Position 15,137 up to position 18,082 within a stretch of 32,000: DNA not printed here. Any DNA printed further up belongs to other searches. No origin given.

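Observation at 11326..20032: Tightly coupled seven-gene glycosyltransferase locus with three family-less proteins, bracketed by two MarR-like paralogues, and lacking all export and priming genes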

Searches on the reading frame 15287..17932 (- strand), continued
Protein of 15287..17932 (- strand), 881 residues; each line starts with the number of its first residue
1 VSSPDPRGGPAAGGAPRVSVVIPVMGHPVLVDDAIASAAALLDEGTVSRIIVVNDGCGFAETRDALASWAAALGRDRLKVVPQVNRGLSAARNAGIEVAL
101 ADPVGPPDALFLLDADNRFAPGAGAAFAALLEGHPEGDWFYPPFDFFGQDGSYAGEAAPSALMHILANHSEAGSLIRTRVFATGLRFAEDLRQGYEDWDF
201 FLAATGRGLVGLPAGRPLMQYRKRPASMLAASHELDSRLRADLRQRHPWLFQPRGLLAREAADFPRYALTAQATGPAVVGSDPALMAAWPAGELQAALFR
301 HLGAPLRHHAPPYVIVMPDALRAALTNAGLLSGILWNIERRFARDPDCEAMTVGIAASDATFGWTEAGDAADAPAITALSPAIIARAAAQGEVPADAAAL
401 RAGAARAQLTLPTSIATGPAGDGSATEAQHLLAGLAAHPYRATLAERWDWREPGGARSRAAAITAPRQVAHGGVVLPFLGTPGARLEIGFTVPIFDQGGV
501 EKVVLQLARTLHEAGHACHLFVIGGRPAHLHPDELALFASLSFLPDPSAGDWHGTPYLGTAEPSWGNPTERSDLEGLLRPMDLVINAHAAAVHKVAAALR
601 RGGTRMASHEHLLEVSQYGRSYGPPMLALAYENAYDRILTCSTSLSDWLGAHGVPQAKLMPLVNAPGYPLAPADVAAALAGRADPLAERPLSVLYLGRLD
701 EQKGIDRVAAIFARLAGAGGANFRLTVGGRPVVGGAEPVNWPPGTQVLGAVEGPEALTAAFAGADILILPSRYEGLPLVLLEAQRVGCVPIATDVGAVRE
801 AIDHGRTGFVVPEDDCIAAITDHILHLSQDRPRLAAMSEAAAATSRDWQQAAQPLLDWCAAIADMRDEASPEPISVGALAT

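Call 76: get_annotated_region(hit=H17, flank=15000)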
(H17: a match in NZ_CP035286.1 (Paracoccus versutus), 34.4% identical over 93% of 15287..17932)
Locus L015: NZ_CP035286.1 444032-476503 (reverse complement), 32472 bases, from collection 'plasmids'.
description: Paracoccus versutus strain UW1 plasmid pTAV3, complete sequence
organism: Paracoccus versutus (NCBI taxid 34007)
taxonomy: Bacteria; Pseudomonadota; Alphaproteobacteria; Rhodobacterales; Paracoccaceae; Paracoccus; Paracoccus versutus
host: -; source: whole organism,soil; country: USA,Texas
typing (MOB-suite, as given by PLSDB): non-mobilizable; replicon rep_cluster_229
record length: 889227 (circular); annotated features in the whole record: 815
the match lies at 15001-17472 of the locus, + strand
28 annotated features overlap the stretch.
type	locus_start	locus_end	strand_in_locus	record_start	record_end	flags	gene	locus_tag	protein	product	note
CDS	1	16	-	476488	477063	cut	-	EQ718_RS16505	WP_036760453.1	BioY family transporter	-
CDS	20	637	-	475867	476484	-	-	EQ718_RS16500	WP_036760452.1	energy-coupling factor transporter transmembrane component T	GO:0055085 - transmembrane transport [Evidence IEA]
CDS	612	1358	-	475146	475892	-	-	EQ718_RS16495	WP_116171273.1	ABC transporter ATP-binding protein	-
CDS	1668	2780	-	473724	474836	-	-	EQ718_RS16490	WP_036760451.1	ABC transporter permease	-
CDS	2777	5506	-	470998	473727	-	rbbA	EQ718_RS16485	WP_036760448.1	ribosome-associated ATPase/putative transporter RbbA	GO:0055085 - transmembrane transport [Evidence IEA]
CDS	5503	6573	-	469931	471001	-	-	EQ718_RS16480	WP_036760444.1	HlyD family efflux transporter periplasmic adaptor subunit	-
CDS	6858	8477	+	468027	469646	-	-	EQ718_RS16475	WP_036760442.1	glycosyltransferase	-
CDS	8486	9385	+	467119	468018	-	-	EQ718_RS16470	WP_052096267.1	glycosyltransferase family 2 protein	-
CDS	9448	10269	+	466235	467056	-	-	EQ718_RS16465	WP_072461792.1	sulfotransferase family 2 domain-containing protein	-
CDS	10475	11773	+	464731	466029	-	-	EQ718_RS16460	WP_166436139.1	polysaccharide pyruvyl transferase family protein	-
CDS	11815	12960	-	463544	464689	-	glf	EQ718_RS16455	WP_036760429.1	UDP-galactopyranose mutase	GO:0009273 - peptidoglycan-based cell wall biogenesis [Evidence IEA]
CDS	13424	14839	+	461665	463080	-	-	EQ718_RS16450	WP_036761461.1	DUF6212 domain-containing protein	-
CDS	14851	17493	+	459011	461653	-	-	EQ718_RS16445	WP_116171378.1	glycosyltransferase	-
CDS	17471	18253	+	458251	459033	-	-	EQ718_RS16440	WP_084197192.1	sulfotransferase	-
CDS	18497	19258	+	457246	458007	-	-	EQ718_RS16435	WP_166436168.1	sulfotransferase family 2 domain-containing protein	-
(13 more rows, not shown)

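Call 77: get_annotated_region(hit=H22, flank=15000)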
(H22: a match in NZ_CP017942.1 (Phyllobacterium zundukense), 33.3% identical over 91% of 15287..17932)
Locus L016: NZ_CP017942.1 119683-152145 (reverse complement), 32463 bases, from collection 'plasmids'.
description: Phyllobacterium zundukense strain Tri-48 plasmid unnamed3, complete sequence
organism: Phyllobacterium zundukense (NCBI taxid 1867719)
taxonomy: Bacteria; Pseudomonadota; Alphaproteobacteria; Hyphomicrobiales; Phyllobacteriaceae; Phyllobacterium; Phyllobacterium zundukense
host: -; source: Oxytropis triphylla,cell culture,root nodule; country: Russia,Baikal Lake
typing (MOB-suite, as given by PLSDB): non-mobilizable
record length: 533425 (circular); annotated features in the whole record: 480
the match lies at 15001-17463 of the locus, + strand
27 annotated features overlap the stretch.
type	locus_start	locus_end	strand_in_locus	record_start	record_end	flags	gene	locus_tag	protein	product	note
CDS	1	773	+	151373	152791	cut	-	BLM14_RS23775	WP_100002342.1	HlyD family type I secretion periplasmic adaptor subunit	GO:0030253 - protein secretion by the type I secretion system [Evidence IEA]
CDS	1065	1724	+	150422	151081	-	-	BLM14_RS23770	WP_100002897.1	calcium-binding protein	-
CDS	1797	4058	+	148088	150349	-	-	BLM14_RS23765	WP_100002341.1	glycosyltransferase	-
CDS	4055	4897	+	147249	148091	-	-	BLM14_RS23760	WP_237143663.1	class I SAM-dependent methyltransferase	-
CDS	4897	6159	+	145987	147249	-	-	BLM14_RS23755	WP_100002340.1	glycosyltransferase family 4 protein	-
CDS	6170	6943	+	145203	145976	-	-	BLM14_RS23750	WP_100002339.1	hypothetical protein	-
CDS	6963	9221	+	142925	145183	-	-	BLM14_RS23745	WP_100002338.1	hypothetical protein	-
CDS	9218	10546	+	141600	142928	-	-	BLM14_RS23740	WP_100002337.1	glycosyltransferase family 4 protein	-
CDS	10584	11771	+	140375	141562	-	-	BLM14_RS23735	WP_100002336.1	polysaccharide pyruvyl transferase family protein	-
CDS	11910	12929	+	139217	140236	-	galE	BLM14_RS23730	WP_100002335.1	UDP-glucose 4-epimerase GalE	GO:0006012 - galactose metabolic process [Evidence IEA]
CDS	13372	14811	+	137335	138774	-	-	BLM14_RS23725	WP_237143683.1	DUF6212 domain-containing protein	-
CDS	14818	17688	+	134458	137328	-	-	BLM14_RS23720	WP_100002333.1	glycosyltransferase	-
CDS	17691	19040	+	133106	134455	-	-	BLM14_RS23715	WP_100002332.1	polysaccharide pyruvyl transferase family protein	-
CDS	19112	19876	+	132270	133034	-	-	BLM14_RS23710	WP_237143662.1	glycoside hydrolase family 16 protein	-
CDS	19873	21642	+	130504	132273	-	-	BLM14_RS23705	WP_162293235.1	tetratricopeptide repeat protein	-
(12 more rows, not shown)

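Call 82: search_protein_families(library=pfam, proteins=[L014:4604-6820:-, L014:6829-7533:-, L014:2263-3240:-, L014:18500-19972:+, L003:16338-17282:+, L009:12675-13817:+], max_evalue=0.01)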
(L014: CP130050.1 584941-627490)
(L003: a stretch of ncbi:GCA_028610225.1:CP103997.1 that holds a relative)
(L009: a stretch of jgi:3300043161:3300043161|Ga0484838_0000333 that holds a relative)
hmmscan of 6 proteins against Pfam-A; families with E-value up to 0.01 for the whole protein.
L014:4604-6820:- (738 aa): 0 families

L014:6829-7533:- (234 aa): 0 families

L014:2263-3240:- (325 aa): 2 families
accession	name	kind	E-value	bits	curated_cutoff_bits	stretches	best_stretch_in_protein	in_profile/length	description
PF12697.13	Abhydrolase_6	-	0.0026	18.9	26.3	1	58-226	43-191/217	Alpha/beta hydrolase family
PF12146.15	Hydrolase_4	-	0.0075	16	27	0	80-140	76-138/239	Serine aminopeptidase, S33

L014:18500-19972:+ (490 aa): 1 family
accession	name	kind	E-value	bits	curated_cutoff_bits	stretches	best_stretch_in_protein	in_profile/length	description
PF19717.4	DUF6212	-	5.3e-126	421.1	26.4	1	62-460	1-395/395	Family of unknown function (DUF6212)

L003:16338-17282:+ (314 aa): 0 families

L009:12675-13817:+ (380 aa): 0 families

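Call 96: find_encoding_contigs(protein=P0038, flank=10000, max_places=1)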
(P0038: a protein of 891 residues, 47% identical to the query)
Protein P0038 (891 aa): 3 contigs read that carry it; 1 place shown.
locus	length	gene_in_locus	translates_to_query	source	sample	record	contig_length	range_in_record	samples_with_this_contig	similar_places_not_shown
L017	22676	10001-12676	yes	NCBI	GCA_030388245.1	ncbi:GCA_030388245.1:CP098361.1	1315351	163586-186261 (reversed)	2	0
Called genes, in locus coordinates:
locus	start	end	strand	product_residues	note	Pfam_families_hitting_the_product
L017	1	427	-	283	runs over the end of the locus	PF01497:Peripla_BP_2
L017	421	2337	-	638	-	PF07715:Plug, PF00593:TonB_dep_Rec_b-barrel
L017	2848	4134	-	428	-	PF00155:Aminotran_1_2, PF12897:Asp_aminotransf (weak)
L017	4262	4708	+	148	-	PF13404:HTH_AsnC-type, PF13412:HTH_24, PF01047:MarR (weak), PF12840:HTH_20 (weak), PF01037:AsnC_trans_reg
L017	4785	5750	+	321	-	PF13593:SBF_like, PF01758:SBF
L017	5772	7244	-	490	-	PF00860:Xan_ur_permease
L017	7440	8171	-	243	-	PF00685:Sulfotransfer_1 (weak), PF13469:Sulfotransfer_3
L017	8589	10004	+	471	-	PF19717:DUF6212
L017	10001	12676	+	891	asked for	PF00535:Glycos_transf_2 (weak), PF13439:Glyco_transf_4, PF13579:Glyco_trans_4_4 (weak), PF20706:GT4-conflict (weak), PF00534:Glycos_transf_1, PF13692:Glyco_trans_1_4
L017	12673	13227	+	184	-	-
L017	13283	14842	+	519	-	-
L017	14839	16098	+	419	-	PF13439:Glyco_transf_4, PF13579:Glyco_trans_4_4, PF00534:Glycos_transf_1, PF13692:Glyco_trans_1_4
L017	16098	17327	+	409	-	PF04230:PS_pyruv_trans (weak)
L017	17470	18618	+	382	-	PF04230:PS_pyruv_trans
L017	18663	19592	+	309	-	-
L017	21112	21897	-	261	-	PF09037:Sulphotransf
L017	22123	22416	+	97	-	-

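Call 97: find_encoding_contigs(protein=P0041, flank=10000, max_places=1)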
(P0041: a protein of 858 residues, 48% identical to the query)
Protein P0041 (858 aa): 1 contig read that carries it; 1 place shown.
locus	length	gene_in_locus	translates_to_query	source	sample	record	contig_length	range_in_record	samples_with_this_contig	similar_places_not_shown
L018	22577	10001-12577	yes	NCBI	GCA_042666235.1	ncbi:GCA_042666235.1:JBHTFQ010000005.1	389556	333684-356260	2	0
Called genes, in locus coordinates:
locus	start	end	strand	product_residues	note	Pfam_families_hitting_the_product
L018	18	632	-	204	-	PF13489:Methyltransf_23, PF01209:Ubie_methyltran, PF13847:Methyltransf_31, PF08241:Methyltransf_11, PF08242:Methyltransf_12, PF13649:Methyltransf_25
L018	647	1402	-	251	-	PF01066:CDP-OH_P_transf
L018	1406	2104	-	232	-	PF02666:PS_Dcarbxylase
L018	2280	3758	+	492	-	PF08448:PAS_4, PF13426:PAS_9, PF08447:PAS_3, PF00989:PAS, PF08448:PAS_4, PF13426:PAS_9, PF08447:PAS_3, PF00015:MCPsignal, +1 more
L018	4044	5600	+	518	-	-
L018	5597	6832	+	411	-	PF13439:Glyco_transf_4, PF13579:Glyco_trans_4_4, PF00534:Glycos_transf_1, PF13692:Glyco_trans_1_4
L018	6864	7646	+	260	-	PF06990:Gal-3-0_sulfotr (faint), PF03567:Sulfotransfer_2 (weak)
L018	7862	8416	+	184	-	-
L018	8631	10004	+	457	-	PF19717:DUF6212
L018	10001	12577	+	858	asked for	PF00535:Glycos_transf_2 (weak), PF13641:Glyco_tranf_2_3 (faint), PF13439:Glyco_transf_4, PF20706:GT4-conflict (faint), PF00534:Glycos_transf_1, PF13692:Glyco_trans_1_4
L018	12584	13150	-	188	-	PF00440:TetR_N, PF17937:TetR_C_28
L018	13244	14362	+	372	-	PF25917:BSH_RND (weak), PF25954:Beta-barrel_RND_2, PF25989:YknX_C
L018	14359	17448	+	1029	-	PF00873:ACR_tran, PF03176:MMPL (weak)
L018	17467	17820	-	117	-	PF00355:Rieske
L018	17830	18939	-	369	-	PF14696:Glyoxalase_5, PF13669:Glyoxalase_4 (faint), PF00903:Glyoxalase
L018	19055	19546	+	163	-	PF13404:HTH_AsnC-type, PF13412:HTH_24, PF01037:AsnC_trans_reg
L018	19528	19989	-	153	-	PF14489:QueF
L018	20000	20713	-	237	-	PF04055:Radical_SAM (weak)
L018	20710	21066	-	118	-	PF01242:PTPS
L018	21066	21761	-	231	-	PF06508:QueC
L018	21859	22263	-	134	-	PF01850:PIN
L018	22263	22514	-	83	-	PF02604:PhdYeFM_antitox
